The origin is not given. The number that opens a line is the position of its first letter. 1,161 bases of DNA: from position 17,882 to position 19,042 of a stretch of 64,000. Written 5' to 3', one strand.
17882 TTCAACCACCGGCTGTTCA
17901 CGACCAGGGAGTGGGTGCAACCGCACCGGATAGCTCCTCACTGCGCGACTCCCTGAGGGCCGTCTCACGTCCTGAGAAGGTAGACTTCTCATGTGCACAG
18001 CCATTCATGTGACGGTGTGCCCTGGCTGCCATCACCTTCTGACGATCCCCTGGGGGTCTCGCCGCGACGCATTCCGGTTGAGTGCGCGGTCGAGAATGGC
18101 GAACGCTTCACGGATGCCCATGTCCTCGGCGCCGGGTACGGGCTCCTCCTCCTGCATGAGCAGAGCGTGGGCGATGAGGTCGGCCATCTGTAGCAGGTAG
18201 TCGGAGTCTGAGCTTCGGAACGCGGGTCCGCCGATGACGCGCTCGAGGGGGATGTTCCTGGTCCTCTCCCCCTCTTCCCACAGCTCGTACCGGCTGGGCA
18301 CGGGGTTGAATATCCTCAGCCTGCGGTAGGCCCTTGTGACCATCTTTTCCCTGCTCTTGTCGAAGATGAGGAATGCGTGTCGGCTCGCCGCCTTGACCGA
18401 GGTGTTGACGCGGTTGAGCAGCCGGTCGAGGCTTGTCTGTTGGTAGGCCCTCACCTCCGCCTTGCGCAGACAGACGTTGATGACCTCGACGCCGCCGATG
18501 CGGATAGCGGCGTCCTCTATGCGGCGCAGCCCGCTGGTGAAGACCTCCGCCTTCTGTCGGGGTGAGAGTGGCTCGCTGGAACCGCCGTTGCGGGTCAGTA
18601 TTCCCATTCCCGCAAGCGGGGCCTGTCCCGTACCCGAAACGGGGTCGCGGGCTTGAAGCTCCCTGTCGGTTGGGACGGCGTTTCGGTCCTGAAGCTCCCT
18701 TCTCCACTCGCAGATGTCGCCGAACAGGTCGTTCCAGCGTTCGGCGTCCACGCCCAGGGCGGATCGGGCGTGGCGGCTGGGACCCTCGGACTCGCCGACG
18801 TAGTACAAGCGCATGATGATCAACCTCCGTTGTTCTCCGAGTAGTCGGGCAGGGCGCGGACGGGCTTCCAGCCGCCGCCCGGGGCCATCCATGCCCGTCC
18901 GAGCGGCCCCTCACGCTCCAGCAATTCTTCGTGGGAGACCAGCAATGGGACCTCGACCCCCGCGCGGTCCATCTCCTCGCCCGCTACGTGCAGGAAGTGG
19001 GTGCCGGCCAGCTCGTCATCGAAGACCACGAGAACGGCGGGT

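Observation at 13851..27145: A 24-nt hairpin-forming insert translated in frame as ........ inside three unrelated genes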

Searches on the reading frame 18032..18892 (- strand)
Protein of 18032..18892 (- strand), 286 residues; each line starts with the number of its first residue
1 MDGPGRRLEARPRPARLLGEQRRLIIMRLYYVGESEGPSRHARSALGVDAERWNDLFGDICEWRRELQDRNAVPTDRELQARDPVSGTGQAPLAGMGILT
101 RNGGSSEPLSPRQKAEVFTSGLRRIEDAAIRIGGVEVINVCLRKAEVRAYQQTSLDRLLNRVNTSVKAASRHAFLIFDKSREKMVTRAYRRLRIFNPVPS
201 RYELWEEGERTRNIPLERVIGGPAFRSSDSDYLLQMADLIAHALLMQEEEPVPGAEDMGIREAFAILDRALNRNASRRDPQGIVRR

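Call 10: search_protein_families(library=pfam, proteins=[window:18032-18892:-], max_evalue=0.01)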
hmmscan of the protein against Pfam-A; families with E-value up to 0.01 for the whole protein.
window:18032-18892:- (286 aa): 1 family
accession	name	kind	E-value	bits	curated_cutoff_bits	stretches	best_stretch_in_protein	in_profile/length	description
PF12686.12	DUF3800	-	5.4e-05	24.4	21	1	128-244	62-146/149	Protein of unknown function (DUF3800)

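Call 36: find_homologous_proteins(query=window:18032-18892:-, max_evalue=0.00001)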
Query window:18032-18892:- (286 aa): 604 proteins with E <= 0.00001 among 3240 candidates; the best 120 are listed.
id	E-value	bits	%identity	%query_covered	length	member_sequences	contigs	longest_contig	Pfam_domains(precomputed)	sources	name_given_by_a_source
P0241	3.1e-166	570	100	91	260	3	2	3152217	-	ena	-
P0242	3.2e-141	488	88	91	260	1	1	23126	-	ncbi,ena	-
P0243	6.7e-125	434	78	91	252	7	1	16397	PF12686.13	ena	-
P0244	3.0e-124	432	77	91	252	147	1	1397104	PF12686.13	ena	-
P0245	1.7e-122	426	76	93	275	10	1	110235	PF12686.13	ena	-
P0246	4.5e-121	422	76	91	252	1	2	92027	PF12686.13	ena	-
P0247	8.5e-121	421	76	91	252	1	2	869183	PF12686.13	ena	-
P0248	1.1e-120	420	75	91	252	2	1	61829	PF12686.13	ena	-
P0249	1.5e-120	420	76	91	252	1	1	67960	PF12686.13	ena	-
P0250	5.2e-120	418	75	91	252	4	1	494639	PF12686.13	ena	-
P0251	8.5e-120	418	75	91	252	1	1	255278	PF12686.13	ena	-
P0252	2.0e-119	416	74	91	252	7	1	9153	PF12686.13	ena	-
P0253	3.4e-119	416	75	91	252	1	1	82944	PF12686.13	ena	-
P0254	5.7e-119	415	75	91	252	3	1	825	PF12686.13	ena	-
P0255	9.7e-119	414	74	91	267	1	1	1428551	-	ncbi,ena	-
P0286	6.6e-114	398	72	91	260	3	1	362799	PF12686.13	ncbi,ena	-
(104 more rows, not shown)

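Call 43: find_encoding_contigs(protein=P0243, flank=3000, max_places=1)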
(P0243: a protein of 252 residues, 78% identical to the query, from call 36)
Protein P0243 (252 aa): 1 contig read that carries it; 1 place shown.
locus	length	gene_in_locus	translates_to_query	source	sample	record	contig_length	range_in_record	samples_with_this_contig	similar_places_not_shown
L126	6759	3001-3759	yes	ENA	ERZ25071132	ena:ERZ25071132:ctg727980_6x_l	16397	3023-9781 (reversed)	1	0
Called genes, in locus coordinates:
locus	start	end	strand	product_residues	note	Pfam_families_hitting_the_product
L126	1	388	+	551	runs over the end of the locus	-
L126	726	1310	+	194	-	-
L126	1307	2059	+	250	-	-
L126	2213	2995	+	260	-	PF13814:Replic_Relax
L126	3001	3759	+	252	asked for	PF12686:DUF3800 (weak)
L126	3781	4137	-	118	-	-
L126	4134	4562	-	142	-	PF06114:Peptidase_M78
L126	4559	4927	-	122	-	PF13560:HTH_31, PF01381:HTH_3, PF12844:HTH_19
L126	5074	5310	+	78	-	PF01381:HTH_3 (weak)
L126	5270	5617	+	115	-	-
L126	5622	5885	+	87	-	-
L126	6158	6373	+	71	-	-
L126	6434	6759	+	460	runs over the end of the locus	-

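Call 46: find_encoding_contigs(protein=P0286, flank=3000, max_places=1)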
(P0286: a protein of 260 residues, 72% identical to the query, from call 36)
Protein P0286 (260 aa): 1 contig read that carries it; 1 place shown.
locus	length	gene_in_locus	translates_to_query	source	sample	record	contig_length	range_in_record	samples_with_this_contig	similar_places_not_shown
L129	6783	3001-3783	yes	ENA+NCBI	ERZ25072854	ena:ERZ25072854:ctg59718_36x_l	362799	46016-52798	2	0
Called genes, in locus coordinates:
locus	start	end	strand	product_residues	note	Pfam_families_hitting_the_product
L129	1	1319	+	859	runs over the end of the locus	PF10412:TrwB_AAD_bind (weak)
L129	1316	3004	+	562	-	PF01047:MarR (faint), PF12802:MarR_2 (faint), PF13545:HTH_Crp_2 (faint), PF13814:Replic_Relax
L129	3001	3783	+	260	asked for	PF12686:DUF3800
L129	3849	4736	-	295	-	PF18864:AbiTii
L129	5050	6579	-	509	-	PF13701:DDE_Tnp_1_4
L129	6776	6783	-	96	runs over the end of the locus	-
